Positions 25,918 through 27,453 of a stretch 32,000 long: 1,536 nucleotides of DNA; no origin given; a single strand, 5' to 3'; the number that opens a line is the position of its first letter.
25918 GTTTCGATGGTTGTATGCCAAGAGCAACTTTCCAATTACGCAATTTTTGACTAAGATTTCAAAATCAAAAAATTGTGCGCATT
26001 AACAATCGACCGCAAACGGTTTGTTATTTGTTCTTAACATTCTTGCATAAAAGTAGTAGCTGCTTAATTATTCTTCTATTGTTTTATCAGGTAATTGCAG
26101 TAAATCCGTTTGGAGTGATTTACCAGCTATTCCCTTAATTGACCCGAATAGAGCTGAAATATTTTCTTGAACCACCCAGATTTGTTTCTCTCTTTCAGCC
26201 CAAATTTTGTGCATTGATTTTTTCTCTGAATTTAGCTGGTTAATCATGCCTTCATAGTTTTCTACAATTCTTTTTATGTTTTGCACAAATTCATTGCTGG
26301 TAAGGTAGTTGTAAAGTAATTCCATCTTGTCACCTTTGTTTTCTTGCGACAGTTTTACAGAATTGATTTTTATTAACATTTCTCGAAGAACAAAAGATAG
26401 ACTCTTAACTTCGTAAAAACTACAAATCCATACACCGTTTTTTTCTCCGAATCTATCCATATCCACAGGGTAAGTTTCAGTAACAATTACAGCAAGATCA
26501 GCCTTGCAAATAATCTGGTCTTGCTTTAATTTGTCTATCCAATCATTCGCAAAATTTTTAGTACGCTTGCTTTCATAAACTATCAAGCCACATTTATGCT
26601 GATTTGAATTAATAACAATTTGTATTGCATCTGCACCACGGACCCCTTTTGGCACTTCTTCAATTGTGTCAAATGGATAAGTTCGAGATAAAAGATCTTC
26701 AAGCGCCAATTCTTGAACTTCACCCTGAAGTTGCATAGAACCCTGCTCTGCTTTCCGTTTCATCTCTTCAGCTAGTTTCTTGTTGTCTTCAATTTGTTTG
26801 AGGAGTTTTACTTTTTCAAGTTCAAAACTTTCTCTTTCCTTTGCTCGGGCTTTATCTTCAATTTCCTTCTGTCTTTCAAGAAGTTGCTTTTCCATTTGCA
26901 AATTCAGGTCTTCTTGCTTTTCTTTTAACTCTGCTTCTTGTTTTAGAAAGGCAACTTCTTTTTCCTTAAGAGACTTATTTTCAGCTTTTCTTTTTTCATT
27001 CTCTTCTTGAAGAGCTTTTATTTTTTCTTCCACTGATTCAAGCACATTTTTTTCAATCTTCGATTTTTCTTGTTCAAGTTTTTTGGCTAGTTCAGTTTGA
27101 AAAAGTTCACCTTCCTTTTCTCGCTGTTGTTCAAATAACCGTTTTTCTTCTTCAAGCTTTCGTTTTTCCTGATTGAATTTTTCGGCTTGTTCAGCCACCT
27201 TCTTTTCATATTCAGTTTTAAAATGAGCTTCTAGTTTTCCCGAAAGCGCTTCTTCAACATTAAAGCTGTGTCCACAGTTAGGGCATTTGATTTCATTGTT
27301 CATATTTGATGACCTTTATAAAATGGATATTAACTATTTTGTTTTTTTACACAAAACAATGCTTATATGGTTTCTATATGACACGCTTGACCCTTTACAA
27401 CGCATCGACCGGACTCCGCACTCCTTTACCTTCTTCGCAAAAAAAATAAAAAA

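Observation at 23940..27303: DUF2130-like nuclease-fold protein paired with a stand-alone OLD-family nuclease: a possible two-gene system unlike Gabija, PARIS or retron-OLD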

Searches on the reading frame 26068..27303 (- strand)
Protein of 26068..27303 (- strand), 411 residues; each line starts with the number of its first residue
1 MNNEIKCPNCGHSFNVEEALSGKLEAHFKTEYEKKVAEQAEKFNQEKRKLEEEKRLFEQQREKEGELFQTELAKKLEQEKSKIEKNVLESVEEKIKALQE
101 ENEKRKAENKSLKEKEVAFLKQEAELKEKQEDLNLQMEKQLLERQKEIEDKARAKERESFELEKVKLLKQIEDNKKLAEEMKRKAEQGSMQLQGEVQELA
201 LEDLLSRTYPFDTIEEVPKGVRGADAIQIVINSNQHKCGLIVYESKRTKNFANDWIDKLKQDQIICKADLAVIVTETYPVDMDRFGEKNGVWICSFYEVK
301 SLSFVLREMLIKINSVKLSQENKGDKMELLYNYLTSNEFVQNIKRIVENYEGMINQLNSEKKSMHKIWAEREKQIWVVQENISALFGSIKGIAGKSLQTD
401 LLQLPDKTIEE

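Call 3: search_protein_families(library=pfam, proteins=[window:26068-27303:-], max_evalue=0.01)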
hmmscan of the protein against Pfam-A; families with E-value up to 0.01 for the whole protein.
window:26068-27303:- (411 aa): 1 family
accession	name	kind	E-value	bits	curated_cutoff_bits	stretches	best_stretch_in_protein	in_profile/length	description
PF09903.14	DUF2130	-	2.9e-63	214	26.7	1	163-396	4-251/255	Uncharacterized protein conserved in bacteria (DUF2130)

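Call 4: search_protein_families(library=padloc, proteins=[window:26068-27303:-], max_evalue=0.01)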
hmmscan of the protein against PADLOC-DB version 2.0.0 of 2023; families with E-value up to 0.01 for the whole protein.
window:26068-27303:- (411 aa): 2 families
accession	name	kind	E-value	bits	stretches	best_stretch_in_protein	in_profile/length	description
PDLC03865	LmuB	-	3.3e-05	20.3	1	6-200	511-723/1007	-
PDLC04415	PDC-M10B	-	0.0025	16.4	1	236-300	18-83/117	-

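Call 9: find_homologous_proteins(query=window:26068-27303:-)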
Query window:26068-27303:- (411 aa): 8000 proteins with E <= 0.001 among 8000 candidates; the best 120 are listed.
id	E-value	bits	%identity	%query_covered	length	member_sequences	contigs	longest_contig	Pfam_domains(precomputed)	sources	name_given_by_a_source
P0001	3.6e-233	791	93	100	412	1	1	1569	PF09903.15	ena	-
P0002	4.2e-230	781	92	100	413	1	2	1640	PF09903.15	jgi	-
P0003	1.2e-229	780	92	100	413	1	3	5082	PF09903.15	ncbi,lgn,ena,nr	ncbi:MAG: DUF2130 domain-containing protein [Bacteroidetes bacterium]|nr:DUF2130 domain-containing p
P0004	1.9e-229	779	92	100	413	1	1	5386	PF09903.15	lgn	-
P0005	2.1e-229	779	91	100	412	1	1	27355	PF09903.15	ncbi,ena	-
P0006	2.2e-229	779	91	100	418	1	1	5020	PF09903.15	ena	-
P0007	4.9e-229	778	92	100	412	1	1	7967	PF09903.15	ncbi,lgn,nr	ncbi:MAG: DUF2130 domain-containing protein [Tissierellales bacterium]|nr:DUF2130 domain-containing 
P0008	4.6e-228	775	90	100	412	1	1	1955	PF09903.15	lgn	-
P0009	9.5e-216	734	75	92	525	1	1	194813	PF09903.15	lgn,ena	-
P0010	1.6e-215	733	84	100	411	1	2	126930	PF09903.15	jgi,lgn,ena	-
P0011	3.5e-215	732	84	100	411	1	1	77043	PF09903.15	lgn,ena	-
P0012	2.4e-213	726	84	100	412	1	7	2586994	PF09903.15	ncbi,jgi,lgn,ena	-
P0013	2.5e-213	726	83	100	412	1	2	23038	PF09903.15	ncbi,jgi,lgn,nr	ncbi:MAG: DUF2130 domain-containing protein [Bacteroidetes bacterium]|nr:DUF2130 domain-containing p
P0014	8.8e-213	724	83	100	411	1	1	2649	PF09903.15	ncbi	-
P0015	1.6e-210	717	83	100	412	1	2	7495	PF09903.15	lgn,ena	-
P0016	9.8e-210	714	73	92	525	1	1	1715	PF09903.15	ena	-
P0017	2.5e-208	710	72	93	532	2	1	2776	PF09903.15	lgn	-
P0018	1.2e-207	707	83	100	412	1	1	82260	PF09903.15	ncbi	ncbi:MAG: DUF2130 domain-containing protein [Candidatus Omnitrophota bacterium]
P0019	1.3e-207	707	83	100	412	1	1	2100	PF09903.15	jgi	-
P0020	3.8e-206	702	80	100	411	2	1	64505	PF09903.15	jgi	jgi:hypothetical protein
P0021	1.5e-205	701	82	100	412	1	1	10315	PF09903.15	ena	-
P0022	2.5e-205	700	82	100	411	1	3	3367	PF09903.15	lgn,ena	-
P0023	3.8e-205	699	82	100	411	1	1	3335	PF09903.15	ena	-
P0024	7.0e-205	698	82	100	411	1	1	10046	PF09903.15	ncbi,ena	-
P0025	2.2e-204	697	82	100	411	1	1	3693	PF09903.15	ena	-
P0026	2.4e-204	697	81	100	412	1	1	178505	PF09903.15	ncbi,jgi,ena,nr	ncbi:MAG: DUF2130 domain-containing protein [Candidatus Omnitrophica bacterium]|nr:DUF2130 domain-co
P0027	4.6e-204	696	82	100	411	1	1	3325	PF09903.15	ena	-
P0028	8.8e-204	695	79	100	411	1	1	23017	PF09903.15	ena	-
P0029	9.0e-204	695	80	100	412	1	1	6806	PF09903.15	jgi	-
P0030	1.7e-203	694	81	100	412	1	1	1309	PF09903.15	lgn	-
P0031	2.0e-203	694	82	100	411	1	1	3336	PF09903.15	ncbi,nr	ncbi:MAG: DUF2130 domain-containing protein [Candidatus Omnitrophica bacterium]|nr:DUF2130 domain-co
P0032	2.4e-203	693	79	100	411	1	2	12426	PF09903.15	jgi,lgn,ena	-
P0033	2.5e-203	693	81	100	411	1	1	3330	PF09903.15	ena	-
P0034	3.3e-203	693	78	100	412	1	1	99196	PF09903.15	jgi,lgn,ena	-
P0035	4.1e-203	693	80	100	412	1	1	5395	PF09903.15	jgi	-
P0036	7.5e-203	692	80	100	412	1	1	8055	PF09903.15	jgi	jgi:hypothetical protein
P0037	7.8e-203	692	81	100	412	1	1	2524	PF09903.15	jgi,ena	-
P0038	1.1e-202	691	82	100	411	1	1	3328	PF09903.15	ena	-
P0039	1.2e-202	691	81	100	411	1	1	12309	PF09903.15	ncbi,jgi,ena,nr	ncbi:MAG: DUF2130 domain-containing protein [Candidatus Omnitrophica bacterium]|nr:DUF2130 domain-co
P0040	1.6e-202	691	80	100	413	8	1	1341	PF09903.15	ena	-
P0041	1.8e-202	690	80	100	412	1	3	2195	PF09903.15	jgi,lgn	-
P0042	2.3e-202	690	80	100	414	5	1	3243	PF09903.15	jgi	jgi:hypothetical protein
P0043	2.7e-202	690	80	100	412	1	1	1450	PF09903.15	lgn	-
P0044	4.3e-202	689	81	100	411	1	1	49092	PF09903.15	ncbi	-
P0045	6.3e-202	689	79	100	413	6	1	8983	PF09903.15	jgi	-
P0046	1.2e-201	688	80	100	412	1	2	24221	PF09903.15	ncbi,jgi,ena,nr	ncbi:MAG TPA: DUF2130 domain-containing protein [Bacteroidales bacterium]|nr:DUF2130 domain-containi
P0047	1.2e-201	688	79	100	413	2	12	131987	PF09903.15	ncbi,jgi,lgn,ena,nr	ncbi:MAG: DUF2130 domain-containing protein [Smithella sp.]|nr:DUF2130 domain-containing protein [Sm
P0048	1.3e-201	688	80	100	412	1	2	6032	PF09903.15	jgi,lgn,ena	-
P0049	1.5e-201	687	80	100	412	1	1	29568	PF09903.15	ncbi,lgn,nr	ncbi:MAG: hypothetical protein KatS3mg028_1343 [Bacteroidia bacterium]|nr:MAG: hypothetical protein 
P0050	2.2e-201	687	79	100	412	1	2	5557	PF09903.15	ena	-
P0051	2.9e-201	686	79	100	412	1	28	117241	PF09903.15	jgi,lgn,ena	-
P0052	3.5e-201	686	79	100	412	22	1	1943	PF09903.15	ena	-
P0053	3.7e-201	686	79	100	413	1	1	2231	PF09903.15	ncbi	-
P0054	4.1e-201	686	79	100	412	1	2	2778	PF09903.15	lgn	-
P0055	6.4e-201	685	79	100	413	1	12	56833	PF09903.15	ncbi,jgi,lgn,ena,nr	ncbi:MAG TPA: DUF2130 domain-containing protein [Smithella sp.]|nr:DUF2130 domain-containing protein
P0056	6.5e-201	685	79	100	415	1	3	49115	PF09903.15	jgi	-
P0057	7.7e-201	685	81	100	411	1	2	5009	PF09903.15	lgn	-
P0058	9.1e-201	685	79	100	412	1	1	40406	PF09903.15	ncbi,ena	-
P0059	1.1e-200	685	78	100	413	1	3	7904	PF09903.15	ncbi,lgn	-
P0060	1.1e-200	684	79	100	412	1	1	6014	PF09903.15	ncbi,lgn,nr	ncbi:DUF2130 domain-containing protein [candidate division KSB1 bacterium]|nr:DUF2130 domain-contain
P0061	1.3e-200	684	79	100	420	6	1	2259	PF09903.15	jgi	jgi:hypothetical protein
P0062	1.7e-200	684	79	100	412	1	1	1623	PF09903.15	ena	-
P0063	2.6e-200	683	79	100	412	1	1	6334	PF09903.15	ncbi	-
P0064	2.8e-200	683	79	100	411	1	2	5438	PF09903.15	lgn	-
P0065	5.4e-200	682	78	100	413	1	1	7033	PF09903.15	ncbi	-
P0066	6.6e-200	682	79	100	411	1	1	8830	PF09903.15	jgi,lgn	jgi:hypothetical protein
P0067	7.2e-200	682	78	100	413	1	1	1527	PF09903.15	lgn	-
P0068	9.5e-200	681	79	100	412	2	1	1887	PF09903.15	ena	-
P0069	1.1e-199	681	80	100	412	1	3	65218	PF09903.15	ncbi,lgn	ncbi:MAG: DUF2130 domain-containing protein [Bacteroidales bacterium]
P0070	1.4e-199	681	79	99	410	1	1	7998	PF09903.15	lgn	-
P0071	1.4e-199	681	78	100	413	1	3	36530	PF09903.15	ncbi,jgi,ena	-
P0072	2.2e-199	680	79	100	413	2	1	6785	PF09903.15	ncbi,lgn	ncbi:MAG: DUF2130 domain-containing protein [Smithella sp.]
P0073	2.3e-199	680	78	100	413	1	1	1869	PF09903.15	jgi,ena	-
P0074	3.0e-199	680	78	100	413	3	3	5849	PF09903.15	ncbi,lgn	-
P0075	5.4e-199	679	78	100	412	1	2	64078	PF09903.15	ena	-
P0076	7.3e-199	679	78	100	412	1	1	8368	PF09903.15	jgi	-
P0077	1.5e-198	678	77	100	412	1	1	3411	PF09903.15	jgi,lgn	jgi:hypothetical protein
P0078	1.6e-198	677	78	100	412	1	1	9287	PF09903.15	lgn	-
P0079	2.6e-198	677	77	100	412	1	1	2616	PF09903.15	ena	-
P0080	3.6e-198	676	78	100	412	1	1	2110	PF09903.15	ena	-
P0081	9.8e-198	675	78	100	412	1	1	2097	PF09903.15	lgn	-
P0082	1.2e-197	675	78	100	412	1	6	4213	PF09903.15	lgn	-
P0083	1.2e-197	674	77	100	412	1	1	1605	PF09903.15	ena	-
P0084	1.5e-197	674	78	100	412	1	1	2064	PF09903.15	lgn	-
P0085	1.6e-197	674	78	100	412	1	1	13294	PF09903.15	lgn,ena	-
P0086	2.0e-197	674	77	100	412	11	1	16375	PF09903.15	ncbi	-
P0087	2.7e-197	673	80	99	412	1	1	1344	PF09903.15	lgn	-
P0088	5.3e-197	672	79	100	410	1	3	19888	PF09903.15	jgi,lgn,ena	-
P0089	5.8e-197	672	78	100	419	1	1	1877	PF09903.15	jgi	jgi:hypothetical protein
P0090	5.9e-197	672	72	89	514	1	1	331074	PF09903.15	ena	-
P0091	6.7e-197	672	77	100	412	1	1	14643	PF09903.15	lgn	-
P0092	7.3e-197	672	77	100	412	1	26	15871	PF09903.15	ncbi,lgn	-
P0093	1.2e-196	671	78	100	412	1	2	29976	PF09903.15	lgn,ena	-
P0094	1.4e-196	671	78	99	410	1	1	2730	PF09903.15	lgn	-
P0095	1.5e-196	671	79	99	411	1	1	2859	PF09903.15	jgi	jgi:hypothetical protein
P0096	1.6e-196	671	78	100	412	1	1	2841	PF09903.15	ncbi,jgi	jgi:hypothetical protein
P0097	2.0e-196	670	77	100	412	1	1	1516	PF09903.15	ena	-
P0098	2.4e-196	670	78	100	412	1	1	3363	PF09903.15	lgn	-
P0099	3.9e-196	670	78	100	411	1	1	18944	PF09903.15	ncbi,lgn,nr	ncbi:DUF2130 domain-containing protein [candidate division WOR-3 bacterium]|nr:DUF2130 domain-contai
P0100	4.1e-196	669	78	100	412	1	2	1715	PF09903.15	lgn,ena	-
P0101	4.6e-196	669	77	100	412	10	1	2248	PF09903.15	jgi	-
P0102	4.8e-196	669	77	100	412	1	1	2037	PF09903.15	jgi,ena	jgi:hypothetical protein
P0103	5.6e-196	669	77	100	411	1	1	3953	PF09903.15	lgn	-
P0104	7.7e-196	669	76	100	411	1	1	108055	PF09903.15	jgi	-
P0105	7.7e-196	669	78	99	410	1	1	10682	PF09903.15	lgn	-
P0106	8.3e-196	668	77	100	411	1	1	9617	PF09903.15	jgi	jgi:hypothetical protein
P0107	8.4e-196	668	76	100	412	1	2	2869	PF09903.15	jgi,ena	-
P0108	8.7e-196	668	78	100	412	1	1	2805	PF09903.15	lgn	-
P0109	1.1e-195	668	76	100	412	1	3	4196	PF09903.15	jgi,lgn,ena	-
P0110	1.1e-195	668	79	100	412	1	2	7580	PF09903.15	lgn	-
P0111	1.1e-195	668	77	100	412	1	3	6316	PF09903.15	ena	-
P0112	1.6e-195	668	76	100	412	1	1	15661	PF09903.15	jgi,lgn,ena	-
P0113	1.6e-195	668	77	100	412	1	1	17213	PF09903.15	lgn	-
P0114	3.2e-195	667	77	100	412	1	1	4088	PF09903.15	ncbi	-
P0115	3.3e-195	666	76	100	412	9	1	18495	PF09903.15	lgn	-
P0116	3.4e-195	666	76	100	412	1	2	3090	PF09903.15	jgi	-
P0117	4.4e-195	666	76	100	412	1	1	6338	PF09903.15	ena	-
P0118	4.4e-195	666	77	100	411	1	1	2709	PF09903.15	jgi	jgi:hypothetical protein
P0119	4.9e-195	666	76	100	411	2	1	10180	PF09903.15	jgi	jgi:hypothetical protein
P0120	5.1e-195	666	77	100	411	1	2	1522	PF09903.15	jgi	-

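Call 13: find_related_loci(query=A1, collection=genome_contigs, flank=10000)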
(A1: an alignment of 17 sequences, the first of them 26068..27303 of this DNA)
Query A1 (411 aa) in genome_contigs; peptide patterns used: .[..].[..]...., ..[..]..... (x = any residue, [..] = any of these).
599 stretches matched a pattern (row limit reached: there are more); 485 encode a relative of the query (tblastn E <= 1e-3); the best 80 are kept; 80 distinct loci.
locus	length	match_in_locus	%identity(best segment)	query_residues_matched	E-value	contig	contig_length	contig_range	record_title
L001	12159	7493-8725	81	1-410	0e+0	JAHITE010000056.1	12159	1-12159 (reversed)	MAG: Candidatus Omnitrophota bacterium isolate MM_PC_MetaG.mb.2 MM_PC_MetaG.mb.2_k141_883935, whole genome shotgun seque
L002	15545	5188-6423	78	1-411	0e+0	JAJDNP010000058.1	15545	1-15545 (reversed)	MAG: Gammaproteobacteria bacterium isolate ALSabin.113 k141_7585913, whole genome shotgun sequence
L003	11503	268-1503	77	1-411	0e+0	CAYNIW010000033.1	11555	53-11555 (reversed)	MAG TPA_asm: uncultured Desulfuromonadaceae bacterium isolate binchicken_co44_182 genome assembly, contig: NODE_6581_len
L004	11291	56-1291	70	1-411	0e+0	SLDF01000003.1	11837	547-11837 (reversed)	MAG: Saprospiraceae bacterium isolate CSSed162cmB_533 CSSed16-2cmB-18569, whole genome shotgun sequence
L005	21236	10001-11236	74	1-411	0e+0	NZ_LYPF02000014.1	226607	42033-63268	Crocinitomix algicola strain 0182 contig14, whole genome shotgun sequence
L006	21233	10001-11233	74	1-410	0e+0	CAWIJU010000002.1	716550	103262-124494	MAG: uncultured Flavobacteriaceae bacterium isolate MFD03804.bin.1.169 genome assembly, contig: contig_14667, whole geno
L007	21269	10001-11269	69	1-411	0e+0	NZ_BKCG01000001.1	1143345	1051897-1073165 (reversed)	Patiriisocius marinus strain KCTC 32322T sequence01, whole genome shotgun sequence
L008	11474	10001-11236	70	1-411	1e-179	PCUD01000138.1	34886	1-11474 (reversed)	MAG: Ignavibacteriales bacterium CG18_big_fil_WC_8_21_14_2_50_31_20 CG18_scaffold_820_c, whole genome shotgun sequence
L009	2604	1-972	84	89-411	0e+0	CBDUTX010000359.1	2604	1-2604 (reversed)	MAG TPA_asm: uncultured Desulfuromonadaceae bacterium isolate SRR22302359_concoct_24 genome assembly, contig: ERZ2507360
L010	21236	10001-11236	68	1-411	1e-173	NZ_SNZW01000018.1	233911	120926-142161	Maribacter caenipelagi strain CECT 8455 Ga0244633_107, whole genome shotgun sequence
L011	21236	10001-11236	68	1-411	5e-169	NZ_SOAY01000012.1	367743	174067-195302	Maribacter spongiicola strain DSM 25233 Ga0181013_103, whole genome shotgun sequence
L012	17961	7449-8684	62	1-411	1e-165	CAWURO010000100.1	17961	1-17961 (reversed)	MAG: uncultured Bacteroidia bacterium isolate HER22_SIP_1000_bin_41 genome assembly, contig: HER22_SP_1000_bin_41-read_9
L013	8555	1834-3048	62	1-404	8e-165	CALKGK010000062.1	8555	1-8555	MAG: uncultured Flavobacteriales bacterium isolate S4_Bin_METABAT__170_1 genome assembly, contig: c_000000766901, whole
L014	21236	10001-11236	60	1-411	7e-154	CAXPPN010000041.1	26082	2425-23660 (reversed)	MAG: Aeromicrobium sp. isolate 02um_C4B0715_1.53 genome assembly, contig: k127_1466367, whole genome shotgun sequence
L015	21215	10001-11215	60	1-404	5e-152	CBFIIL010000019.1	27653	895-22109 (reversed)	MAG: Flavobacteriaceae bacterium isolate Co_bin_825_strict genome assembly, contig: Co_bin_825_strict_c20, whole genome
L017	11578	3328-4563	71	1-411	4e-175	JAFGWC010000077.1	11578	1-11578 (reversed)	MAG: Bacteroidales bacterium isolate ZodW_Metabat.217 k87_6318610, whole genome shotgun sequence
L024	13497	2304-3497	52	2-399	5e-115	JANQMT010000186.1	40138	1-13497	MAG: Clostridia bacterium isolate PL25b_bin.38 k99_2851504, whole genome shotgun sequence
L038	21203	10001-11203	45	1-397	7e-105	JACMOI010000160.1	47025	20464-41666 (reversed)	MAG: Pseudopedobacter sp. isolate LF-bin-240 FL-bin-240-contig-k141_1363570, whole genome shotgun sequence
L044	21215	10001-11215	44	1-405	5e-103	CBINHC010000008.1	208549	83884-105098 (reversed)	MAG TPA_asm: uncultured Sphingobacteriaceae bacterium isolate SRR16817047_binner12_Refined_6 genome assembly, contig: ER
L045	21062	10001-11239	45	1-402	5e-103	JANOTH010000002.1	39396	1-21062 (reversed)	MAG: Ferruginibacter sp. isolate VAR_39_metabat_319_sub VAR_39_k141_3532710, whole genome shotgun sequence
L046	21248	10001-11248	43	1-405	1e-102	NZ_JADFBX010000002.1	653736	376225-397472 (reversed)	Pedobacter sp. MC2016-24 Contig_02, whole genome shotgun sequence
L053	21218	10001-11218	46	1-395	3e-102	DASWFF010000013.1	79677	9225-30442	MAG TPA_asm: Puia sp. isolate SMAG_U2782 k141_3358044, whole genome shotgun sequence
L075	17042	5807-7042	45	1-405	3e-100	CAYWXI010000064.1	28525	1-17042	MAG TPA_asm: uncultured Bacteroidales bacterium isolate SRP167671_co1_176 genome assembly, contig: NODE_1849_length_2852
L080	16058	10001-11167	45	2-397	6e-100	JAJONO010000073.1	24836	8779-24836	MAG: Bacteroidetes bacterium isolate C_No_T20_B_bin.59 scaffold_1237, whole genome shotgun sequence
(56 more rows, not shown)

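Call 17: find_encoding_contigs(protein=P0005, flank=8000, max_places=4)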
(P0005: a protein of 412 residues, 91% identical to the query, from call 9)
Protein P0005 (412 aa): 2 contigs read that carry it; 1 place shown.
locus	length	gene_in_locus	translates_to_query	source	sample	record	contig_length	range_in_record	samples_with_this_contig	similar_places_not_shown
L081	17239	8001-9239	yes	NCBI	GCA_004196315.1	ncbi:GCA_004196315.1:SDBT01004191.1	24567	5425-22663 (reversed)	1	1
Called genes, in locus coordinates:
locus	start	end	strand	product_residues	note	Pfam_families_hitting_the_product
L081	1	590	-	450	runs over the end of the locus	PF00069:Pkinase, PF07714:PK_Tyr_Ser-Thr, PF25174:Beta-prop_THOC3 (faint), PF26549:Tricorn_N (weak), PF26550:Tricorn_2nd (faint), PF07676:PD40 (faint)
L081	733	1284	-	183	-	PF08281:Sigma70_r4_2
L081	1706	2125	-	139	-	PF02082:Rrf2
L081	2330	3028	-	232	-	-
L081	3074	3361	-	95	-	-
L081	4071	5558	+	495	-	PF00884:Sulfatase, PF01663:Phosphodiest, PF16347:SGSH_C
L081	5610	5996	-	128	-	PF01957:NfeD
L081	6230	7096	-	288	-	PF18962:Por_Secre_tail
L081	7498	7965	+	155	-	PF02639:DUF188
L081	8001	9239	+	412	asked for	PF09903:DUF2130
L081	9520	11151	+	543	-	PF02310:B12-binding, PF04055:Radical_SAM, PF13282:DUF4070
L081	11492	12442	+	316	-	PF12850:Metallophos_2 (weak)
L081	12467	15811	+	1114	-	PF17128:DUF5107, PF00515:TPR_1 (faint), PF07719:TPR_2 (faint), PF13181:TPR_8 (faint), PF13428:TPR_14 (faint), PF13431:TPR_17 (faint), PF28559:TPR_SusR (weak), PF13414:TPR_11 (weak), +3 more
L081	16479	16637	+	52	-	-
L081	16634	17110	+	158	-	-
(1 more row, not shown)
